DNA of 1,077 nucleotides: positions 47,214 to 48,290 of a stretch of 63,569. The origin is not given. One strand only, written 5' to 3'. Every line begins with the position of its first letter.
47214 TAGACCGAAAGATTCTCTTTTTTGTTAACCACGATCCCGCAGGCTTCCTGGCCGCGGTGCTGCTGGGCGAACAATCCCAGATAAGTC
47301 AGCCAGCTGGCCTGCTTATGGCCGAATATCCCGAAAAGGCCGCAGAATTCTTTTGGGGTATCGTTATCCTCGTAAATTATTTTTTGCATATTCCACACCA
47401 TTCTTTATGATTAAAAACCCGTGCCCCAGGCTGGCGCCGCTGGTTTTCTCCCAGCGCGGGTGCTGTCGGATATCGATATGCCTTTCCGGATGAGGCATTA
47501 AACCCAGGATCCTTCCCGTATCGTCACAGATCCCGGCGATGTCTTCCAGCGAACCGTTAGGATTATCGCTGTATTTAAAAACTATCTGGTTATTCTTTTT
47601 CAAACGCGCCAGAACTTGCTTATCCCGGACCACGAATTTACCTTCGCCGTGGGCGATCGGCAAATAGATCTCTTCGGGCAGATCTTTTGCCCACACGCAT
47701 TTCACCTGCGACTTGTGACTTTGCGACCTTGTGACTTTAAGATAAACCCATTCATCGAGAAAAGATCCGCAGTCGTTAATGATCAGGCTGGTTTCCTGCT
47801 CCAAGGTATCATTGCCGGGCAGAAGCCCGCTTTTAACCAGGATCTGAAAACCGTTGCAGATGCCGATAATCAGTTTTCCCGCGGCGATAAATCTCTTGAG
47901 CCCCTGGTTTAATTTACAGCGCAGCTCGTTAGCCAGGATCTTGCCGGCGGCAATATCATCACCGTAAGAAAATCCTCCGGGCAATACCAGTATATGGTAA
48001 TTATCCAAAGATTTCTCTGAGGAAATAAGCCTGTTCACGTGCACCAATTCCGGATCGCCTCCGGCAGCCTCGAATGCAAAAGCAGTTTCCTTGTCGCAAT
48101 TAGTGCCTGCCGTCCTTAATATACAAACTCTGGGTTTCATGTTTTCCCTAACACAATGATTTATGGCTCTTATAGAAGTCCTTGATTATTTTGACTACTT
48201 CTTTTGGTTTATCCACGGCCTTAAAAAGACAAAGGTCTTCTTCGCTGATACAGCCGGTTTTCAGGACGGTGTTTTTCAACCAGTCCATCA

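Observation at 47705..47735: Octamer-periodic nucleotide element embedded in purQ (one of three copies in unrelated genes, each read in a different frame)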

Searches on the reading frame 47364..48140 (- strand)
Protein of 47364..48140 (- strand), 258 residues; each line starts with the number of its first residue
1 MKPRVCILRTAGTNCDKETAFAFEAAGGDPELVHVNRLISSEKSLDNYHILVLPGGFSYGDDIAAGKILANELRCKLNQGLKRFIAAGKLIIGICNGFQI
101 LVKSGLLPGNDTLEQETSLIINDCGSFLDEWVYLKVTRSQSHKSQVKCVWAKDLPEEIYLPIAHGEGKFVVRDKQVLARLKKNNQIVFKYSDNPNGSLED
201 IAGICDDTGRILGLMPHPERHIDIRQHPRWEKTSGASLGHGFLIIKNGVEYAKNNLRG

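Call 12: find_related_loci(query=window:47364-48140:-, collection=genome_contigs, flank=6000)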
Query window:47364-48140:- (258 aa) in genome_contigs; peptide patterns used: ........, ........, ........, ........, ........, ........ (x = any residue, [..] = any of these).
600 stretches matched a pattern (row limit reached: there are more); 595 encode a relative of the query (tblastn E <= 1e-3); the best 80 are kept; 80 distinct loci.
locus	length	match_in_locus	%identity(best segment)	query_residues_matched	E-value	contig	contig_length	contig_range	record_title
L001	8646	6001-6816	61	1-256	3e-107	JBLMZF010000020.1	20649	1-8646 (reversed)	MAG: Deltaproteobacteria bacterium isolate MAG210 PRJNA951521_bin66_renamed_19, whole genome shotgun sequence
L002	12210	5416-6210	63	1-256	5e-103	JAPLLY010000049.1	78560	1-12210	MAG: Candidatus Omnitrophota bacterium isolate LacPavin_0419_WC90_MAG_41_16 LacPavin_0419_WC90_scaffold_159871, whole ge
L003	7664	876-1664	60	3-256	7e-103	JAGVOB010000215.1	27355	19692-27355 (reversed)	MAG: Candidatus Omnitrophota bacterium isolate DeMMO3_15 c_000000000932, whole genome shotgun sequence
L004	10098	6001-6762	62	4-256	3e-99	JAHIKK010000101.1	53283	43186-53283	MAG: Candidatus Omnitrophota bacterium isolate KR13_N1.mb.50 KR13_N1.mb.50_k141_224228, whole genome shotgun sequence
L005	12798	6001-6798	55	2-256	2e-94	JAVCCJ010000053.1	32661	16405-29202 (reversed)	MAG: Candidatus Zapsychrus exili isolate MAG_3300035698_1555 Ga0374944_168735, whole genome shotgun sequence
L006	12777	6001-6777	57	3-256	8e-94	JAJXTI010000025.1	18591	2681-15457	MAG: bacterium isolate BP4.bin41 NODE_3413_length_18591_cov_1.269768, whole genome shotgun sequence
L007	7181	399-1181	56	4-256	1e-93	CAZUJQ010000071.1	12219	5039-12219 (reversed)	MAG TPA_asm: uncultured Planctomycetales bacterium isolate binchicken_co21_390 genome assembly, contig: NODE_3877_length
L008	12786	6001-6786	55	4-256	3e-93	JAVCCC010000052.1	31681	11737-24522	MAG: Candidatus Aceula lacicola isolate MAG_3300035698_1100 Ga0374944_044240, whole genome shotgun sequence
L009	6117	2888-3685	53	2-257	6e-91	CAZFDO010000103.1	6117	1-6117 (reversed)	MAG TPA_asm: uncultured Clostridia bacterium isolate SRP256446_co1_94 genome assembly, contig: NODE_8799_length_6117_cov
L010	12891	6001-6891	50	4-256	1e-90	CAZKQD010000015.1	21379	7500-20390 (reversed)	MAG TPA_asm: uncultured Planctomycetia bacterium isolate binchicken_co34_548 genome assembly, contig: NODE_3820_length_2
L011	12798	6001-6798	53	1-256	2e-88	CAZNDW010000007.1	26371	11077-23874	MAG TPA_asm: uncultured Planctomycetales bacterium isolate binchicken_co21_435 genome assembly, contig: NODE_784_length_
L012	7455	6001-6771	55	4-256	2e-88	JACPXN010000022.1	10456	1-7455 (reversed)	MAG: Candidatus Omnitrophota bacterium isolate NC_groundwater_838_Pr1_B-0.1um_54_17 Montesol18_Bp1_scaffold_173243, whol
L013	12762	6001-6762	55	4-256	2e-88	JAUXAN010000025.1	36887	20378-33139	MAG: bacterium isolate CSMAG_2763 CSMAG_2763_k141_729928_length_36887_cov_236.8587, whole genome shotgun sequence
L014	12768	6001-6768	53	3-251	6e-87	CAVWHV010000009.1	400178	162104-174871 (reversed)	MAG: uncultured Planctomycetaceae bacterium isolate MFD04716.bin.3.258 genome assembly, contig: contig_12312, whole geno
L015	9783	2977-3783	51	1-256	6e-85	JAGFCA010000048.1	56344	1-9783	MAG: Candidatus Poribacteria bacterium isolate SB0202 contig_33129, whole genome shotgun sequence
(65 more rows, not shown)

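Call 22: find_homologous_proteins(query=window:47364-48140:-, max_evalue=1e-40)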
Query window:47364-48140:- (258 aa): 6620 proteins with E <= 1e-40 among 8000 candidates; the best 120 are listed.
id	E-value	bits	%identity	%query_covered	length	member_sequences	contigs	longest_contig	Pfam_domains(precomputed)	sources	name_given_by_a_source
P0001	4.0e-173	592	100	100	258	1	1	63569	PF07685.21,PF13507.13,PF01965.31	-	-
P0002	2.7e-159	547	93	100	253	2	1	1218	PF07685.21,PF13507.13,PF01965.31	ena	-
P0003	1.3e-157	541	92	100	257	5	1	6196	PF07685.21,PF13507.13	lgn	-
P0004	4.5e-152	523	87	100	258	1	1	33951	PF07685.21,PF13507.13,PF01965.31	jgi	jgi:phosphoribosylformylglycinamidine synthase subunit PurQ / glutaminase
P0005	9.6e-152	522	86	100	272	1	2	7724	PF07685.21,PF13507.13,PF01965.31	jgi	jgi:phosphoribosylformylglycinamidine (FGAM) synthase-like amidotransferase family enzyme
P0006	8.6e-150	515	89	100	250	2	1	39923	PF07685.21,PF13507.13,PF01965.31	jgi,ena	-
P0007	4.1e-149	513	87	99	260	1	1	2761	PF07685.21,PF13507.13,PF01965.31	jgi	jgi:phosphoribosylformylglycinamidine synthase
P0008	5.6e-149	513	84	100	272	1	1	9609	PF07685.21,PF13507.13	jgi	jgi:phosphoribosylformylglycinamidine (FGAM) synthase-like amidotransferase family enzyme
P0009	2.7e-141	488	84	100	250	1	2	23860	PF07685.21,PF13507.13,PF01965.31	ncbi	-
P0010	2.0e-140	485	81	100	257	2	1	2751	PF07685.21,PF13507.13,PF01965.31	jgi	jgi:phosphoribosylformylglycinamidine synthase subunit PurQ / glutaminase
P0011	5.5e-138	477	82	99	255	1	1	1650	PF07685.21,PF13507.13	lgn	-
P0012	4.2e-136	471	81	99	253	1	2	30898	PF07685.21,PF13507.13,PF01965.31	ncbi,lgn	-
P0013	1.3e-134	466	81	99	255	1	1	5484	PF07685.21,PF13507.13,PF01965.31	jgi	-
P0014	8.7e-134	463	88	88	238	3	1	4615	PF07685.21,PF13507.13,PF01965.31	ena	-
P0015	1.3e-131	456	78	99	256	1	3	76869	PF07685.21,PF13507.13,PF01965.31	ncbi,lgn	-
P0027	4.2e-124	431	66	99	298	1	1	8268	PF07685.21,PF13507.13,PF01965.31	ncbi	-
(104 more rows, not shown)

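Call 27: find_encoding_contigs(protein=P0004, flank=10000, max_places=2)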
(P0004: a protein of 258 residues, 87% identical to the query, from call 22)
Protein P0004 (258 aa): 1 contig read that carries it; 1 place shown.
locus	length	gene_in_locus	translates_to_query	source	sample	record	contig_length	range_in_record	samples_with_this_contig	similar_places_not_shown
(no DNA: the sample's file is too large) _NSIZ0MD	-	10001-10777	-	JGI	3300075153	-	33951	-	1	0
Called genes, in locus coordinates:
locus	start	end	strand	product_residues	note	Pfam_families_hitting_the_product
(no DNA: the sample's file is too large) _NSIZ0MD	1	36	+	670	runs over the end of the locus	PF00027:cNMP_binding, PF01734:Patatin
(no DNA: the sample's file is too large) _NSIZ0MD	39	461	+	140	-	-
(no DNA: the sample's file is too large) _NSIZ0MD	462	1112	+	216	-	PF03853:YjeF_N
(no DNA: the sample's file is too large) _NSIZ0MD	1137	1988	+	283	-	PF02129:Peptidase_S15 (faint), PF00561:Abhydrolase_1, PF12697:Abhydrolase_6 (faint)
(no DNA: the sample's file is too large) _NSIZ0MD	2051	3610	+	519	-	PF00209:SNF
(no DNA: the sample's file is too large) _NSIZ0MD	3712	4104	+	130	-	-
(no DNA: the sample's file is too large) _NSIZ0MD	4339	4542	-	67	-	PF00313:CSD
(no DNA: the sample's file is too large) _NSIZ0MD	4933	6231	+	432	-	PF00206:Lyase_1, PF10397:ADSL_C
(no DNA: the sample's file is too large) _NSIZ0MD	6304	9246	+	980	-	PF02700:PurS, PF18072:FGAR-AT_linker, PF00586:AIRS, PF02769:AIRS_C, PF00586:AIRS, PF02769:AIRS_C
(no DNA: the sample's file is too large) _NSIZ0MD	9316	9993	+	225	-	PF18306:LDcluster4, PF03641:Lysine_decarbox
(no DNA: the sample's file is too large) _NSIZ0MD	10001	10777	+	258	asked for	PF13507:GATase_5, PF01965:DJ-1_PfpI (weak), PF07685:GATase_3 (weak)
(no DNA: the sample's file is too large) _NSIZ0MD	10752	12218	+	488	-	PF13230:GATase_4 (weak), PF13522:GATase_6, PF13537:GATase_7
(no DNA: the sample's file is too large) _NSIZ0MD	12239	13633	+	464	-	PF13537:GATase_7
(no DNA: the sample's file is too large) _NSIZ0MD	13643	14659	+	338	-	PF00586:AIRS, PF02769:AIRS_C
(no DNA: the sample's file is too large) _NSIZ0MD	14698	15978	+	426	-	PF02844:GARS_N, PF01071:GARS_A, PF02786:CPSase_L_D2 (weak), PF08442:ATP-grasp_2, PF08443:RimK, PF02222:ATP-grasp, PF02843:GARS_C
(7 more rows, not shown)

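Call 28: find_encoding_contigs(protein=P0006, flank=10000, max_places=2)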
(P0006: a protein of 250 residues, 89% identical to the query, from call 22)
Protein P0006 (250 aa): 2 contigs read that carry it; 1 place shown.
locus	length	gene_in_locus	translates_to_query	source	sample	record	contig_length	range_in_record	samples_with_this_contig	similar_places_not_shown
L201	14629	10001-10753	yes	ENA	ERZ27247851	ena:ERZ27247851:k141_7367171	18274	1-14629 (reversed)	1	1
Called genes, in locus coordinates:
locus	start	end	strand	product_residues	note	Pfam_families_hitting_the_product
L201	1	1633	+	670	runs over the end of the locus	PF00027:cNMP_binding, PF01734:Patatin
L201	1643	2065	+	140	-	-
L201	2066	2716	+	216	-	PF03853:YjeF_N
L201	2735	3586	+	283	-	PF02129:Peptidase_S15, PF12146:Hydrolase_4 (faint), PF20434:BD-FAE (faint), PF00561:Abhydrolase_1, PF00326:Peptidase_S9 (weak)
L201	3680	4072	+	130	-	-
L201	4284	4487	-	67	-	PF00313:CSD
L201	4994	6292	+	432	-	PF00206:Lyase_1, PF10397:ADSL_C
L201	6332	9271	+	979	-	PF02700:PurS, PF18072:FGAR-AT_linker, PF00586:AIRS, PF02769:AIRS_C, PF00586:AIRS, PF02769:AIRS_C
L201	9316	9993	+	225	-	PF18306:LDcluster4, PF03641:Lysine_decarbox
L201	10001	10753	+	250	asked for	PF13507:GATase_5, PF01965:DJ-1_PfpI (weak), PF07685:GATase_3 (weak)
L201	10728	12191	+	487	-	PF13230:GATase_4 (weak), PF13522:GATase_6, PF13537:GATase_7, PF00156:Pribosyltran (weak)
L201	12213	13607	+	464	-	PF13537:GATase_7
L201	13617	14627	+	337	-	?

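Call 29: find_encoding_contigs(protein=P0003, flank=10000, max_places=2)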
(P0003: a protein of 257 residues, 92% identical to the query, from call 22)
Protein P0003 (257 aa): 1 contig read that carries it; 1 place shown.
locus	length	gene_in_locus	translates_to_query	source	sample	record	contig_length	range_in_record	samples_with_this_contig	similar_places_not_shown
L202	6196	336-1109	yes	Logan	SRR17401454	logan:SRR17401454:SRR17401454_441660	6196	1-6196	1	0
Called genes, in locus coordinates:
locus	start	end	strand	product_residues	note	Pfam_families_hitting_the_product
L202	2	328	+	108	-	?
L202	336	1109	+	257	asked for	PF13507:GATase_5, PF07685:GATase_3 (weak)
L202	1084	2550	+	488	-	PF13230:GATase_4 (weak), PF13522:GATase_6, PF13537:GATase_7, PF00156:Pribosyltran (weak)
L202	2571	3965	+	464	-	PF13537:GATase_7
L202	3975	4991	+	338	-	PF00586:AIRS, PF02769:AIRS_C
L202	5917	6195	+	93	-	?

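Call 34: find_related_loci(query=window:47364-48140:-, collection=metagenome_contigs, flank=10000)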
Query window:47364-48140:- (258 aa) in metagenome_contigs; peptide patterns used: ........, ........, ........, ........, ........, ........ (x = any residue, [..] = any of these).
600 stretches matched a pattern (row limit reached: there are more); 595 encode a relative of the query (tblastn E <= 1e-3); the best 80 are kept; 80 distinct loci.
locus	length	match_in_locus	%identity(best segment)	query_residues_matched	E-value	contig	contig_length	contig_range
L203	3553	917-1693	69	1-251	2e-121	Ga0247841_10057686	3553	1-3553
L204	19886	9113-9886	63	2-256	9e-113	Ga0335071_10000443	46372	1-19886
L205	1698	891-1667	66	2-256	6e-120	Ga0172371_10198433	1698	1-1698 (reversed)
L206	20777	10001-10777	63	2-258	8e-111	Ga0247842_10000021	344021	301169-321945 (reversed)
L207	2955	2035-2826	64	2-256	4e-113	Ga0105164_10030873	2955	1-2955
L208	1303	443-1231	61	2-256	3e-117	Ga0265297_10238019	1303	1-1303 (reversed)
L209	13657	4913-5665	62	2-254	6e-108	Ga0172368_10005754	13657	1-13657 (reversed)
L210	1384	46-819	62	2-256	3e-114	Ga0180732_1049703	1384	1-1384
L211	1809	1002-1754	63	3-251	2e-111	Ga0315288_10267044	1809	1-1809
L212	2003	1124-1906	60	2-256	8e-111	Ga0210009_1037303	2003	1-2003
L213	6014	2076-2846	62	2-256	3e-104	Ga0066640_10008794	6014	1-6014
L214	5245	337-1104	62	1-255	6e-104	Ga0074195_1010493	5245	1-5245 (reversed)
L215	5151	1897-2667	62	3-257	2e-103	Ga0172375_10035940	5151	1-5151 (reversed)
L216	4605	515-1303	62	3-256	1e-103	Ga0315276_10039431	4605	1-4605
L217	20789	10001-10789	60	2-256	2e-99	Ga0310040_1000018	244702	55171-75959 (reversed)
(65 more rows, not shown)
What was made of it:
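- Tried and rejected: It gave nothing closer than 69% identity (call 34).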

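Call 43: find_encoding_contigs(protein=P0009, flank=10000, max_places=1)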
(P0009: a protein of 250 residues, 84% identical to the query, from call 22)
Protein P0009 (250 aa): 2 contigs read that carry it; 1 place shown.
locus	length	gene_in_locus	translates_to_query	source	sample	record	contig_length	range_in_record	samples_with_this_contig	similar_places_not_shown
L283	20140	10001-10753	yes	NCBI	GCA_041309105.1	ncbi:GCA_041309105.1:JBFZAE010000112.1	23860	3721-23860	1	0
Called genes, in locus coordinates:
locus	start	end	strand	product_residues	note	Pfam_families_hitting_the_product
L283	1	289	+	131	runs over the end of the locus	-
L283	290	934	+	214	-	PF03853:YjeF_N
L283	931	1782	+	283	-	PF02129:Peptidase_S15 (faint), PF12146:Hydrolase_4 (faint), PF00561:Abhydrolase_1, PF12697:Abhydrolase_6 (weak), PF00326:Peptidase_S9 (faint)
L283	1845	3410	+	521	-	PF00209:SNF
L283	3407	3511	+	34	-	-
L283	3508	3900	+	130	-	PF12092:DUF3568 (weak)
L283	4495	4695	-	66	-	PF00313:CSD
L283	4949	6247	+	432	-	PF00206:Lyase_1, PF10397:ADSL_C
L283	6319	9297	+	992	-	PF02700:PurS (weak), PF18072:FGAR-AT_linker, PF00586:AIRS, PF02769:AIRS_C, PF00586:AIRS, PF02769:AIRS_C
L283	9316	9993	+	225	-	PF18306:LDcluster4, PF03641:Lysine_decarbox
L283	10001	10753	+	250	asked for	PF13507:GATase_5, PF01965:DJ-1_PfpI (weak), PF07685:GATase_3 (weak)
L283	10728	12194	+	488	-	PF13230:GATase_4 (weak), PF13522:GATase_6, PF13537:GATase_7, PF00156:Pribosyltran (weak)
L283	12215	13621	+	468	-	PF13537:GATase_7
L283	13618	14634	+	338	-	PF00586:AIRS, PF02769:AIRS_C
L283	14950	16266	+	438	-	PF02844:GARS_N, PF01071:GARS_A, PF02222:ATP-grasp, PF02786:CPSase_L_D2 (weak), PF08442:ATP-grasp_2 (weak), PF08443:RimK, PF13535:ATP-grasp_4 (faint), PF02843:GARS_C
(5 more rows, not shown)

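Call 44: find_encoding_contigs(protein=P0005, flank=10000, max_places=1)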
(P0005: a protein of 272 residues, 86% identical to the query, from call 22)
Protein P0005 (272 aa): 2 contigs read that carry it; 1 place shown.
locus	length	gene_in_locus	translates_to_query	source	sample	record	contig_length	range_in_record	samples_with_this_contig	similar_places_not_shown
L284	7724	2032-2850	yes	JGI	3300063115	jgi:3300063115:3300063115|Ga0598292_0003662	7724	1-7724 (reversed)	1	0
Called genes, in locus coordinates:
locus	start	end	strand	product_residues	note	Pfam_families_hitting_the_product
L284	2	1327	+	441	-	?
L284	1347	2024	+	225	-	PF18306:LDcluster4, PF03641:Lysine_decarbox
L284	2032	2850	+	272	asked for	PF13507:GATase_5, PF01965:DJ-1_PfpI (weak), PF07685:GATase_3 (weak), PF13507:GATase_5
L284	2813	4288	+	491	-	PF13230:GATase_4 (weak), PF13522:GATase_6, PF13537:GATase_7, PF00156:Pribosyltran (weak)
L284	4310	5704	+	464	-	PF13537:GATase_7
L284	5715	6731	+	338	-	PF00586:AIRS, PF02769:AIRS_C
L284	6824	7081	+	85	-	PF02844:GARS_N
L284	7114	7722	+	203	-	?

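Call 45: find_encoding_contigs(protein=P0002, flank=10000, max_places=1)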
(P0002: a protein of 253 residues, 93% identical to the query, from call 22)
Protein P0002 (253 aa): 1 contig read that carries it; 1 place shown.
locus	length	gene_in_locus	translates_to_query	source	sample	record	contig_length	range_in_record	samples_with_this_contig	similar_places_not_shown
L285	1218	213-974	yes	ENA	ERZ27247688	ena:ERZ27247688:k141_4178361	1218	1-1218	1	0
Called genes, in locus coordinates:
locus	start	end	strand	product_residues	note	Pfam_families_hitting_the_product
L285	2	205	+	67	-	?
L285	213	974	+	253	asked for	PF13507:GATase_5, PF01965:DJ-1_PfpI (weak), PF07685:GATase_3 (weak)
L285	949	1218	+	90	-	?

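Call 46: find_encoding_contigs(protein=P0012, flank=10000, max_places=1)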
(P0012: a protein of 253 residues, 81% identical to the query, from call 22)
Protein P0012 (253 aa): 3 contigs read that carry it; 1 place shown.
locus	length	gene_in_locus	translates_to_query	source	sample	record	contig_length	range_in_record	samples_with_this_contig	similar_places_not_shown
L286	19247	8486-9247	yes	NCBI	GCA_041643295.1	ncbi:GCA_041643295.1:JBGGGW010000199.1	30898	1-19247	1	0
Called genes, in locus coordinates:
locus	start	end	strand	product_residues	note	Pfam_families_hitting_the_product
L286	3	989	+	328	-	?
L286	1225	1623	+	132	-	PF02082:Rrf2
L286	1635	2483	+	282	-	PF00037:Fer4 (weak), PF12837:Fer4_6 (weak), PF12838:Fer4_7 (faint), PF13237:Fer4_10 (weak), PF14697:Fer4_21 (faint), PF13187:Fer4_9 (weak), PF13484:Fer4_16 (faint), PF27217:AF_0155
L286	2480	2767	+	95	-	-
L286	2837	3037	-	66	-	PF00313:CSD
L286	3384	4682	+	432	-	PF00206:Lyase_1, PF10397:ADSL_C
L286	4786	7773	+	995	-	PF02700:PurS, PF18072:FGAR-AT_linker, PF00586:AIRS, PF02769:AIRS_C, PF00586:AIRS, PF02769:AIRS_C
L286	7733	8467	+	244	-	PF18306:LDcluster4, PF03641:Lysine_decarbox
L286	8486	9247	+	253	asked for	PF01965:DJ-1_PfpI (weak), PF13507:GATase_5, PF07685:GATase_3 (weak)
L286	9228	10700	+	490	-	PF13230:GATase_4 (weak), PF13522:GATase_6, PF13537:GATase_7, PF00156:Pribosyltran (weak)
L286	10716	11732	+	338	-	PF00586:AIRS, PF02769:AIRS_C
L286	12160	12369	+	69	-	PF18993:Rv0078B (weak)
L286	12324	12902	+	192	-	PF19502:DUF6036 (weak)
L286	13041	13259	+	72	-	-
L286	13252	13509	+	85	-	PF05016:ParE_toxin, PF06769:YoeB_toxin (weak)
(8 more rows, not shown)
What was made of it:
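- The same arrays appear in independent JGI, ENA, NCBI and Logan assemblies (calls 28, 29, 43-46).
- Tried and rejected: Close relatives came from the protein search plus exact-protein look-ups instead (calls 22, 28, 29, 43-46).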
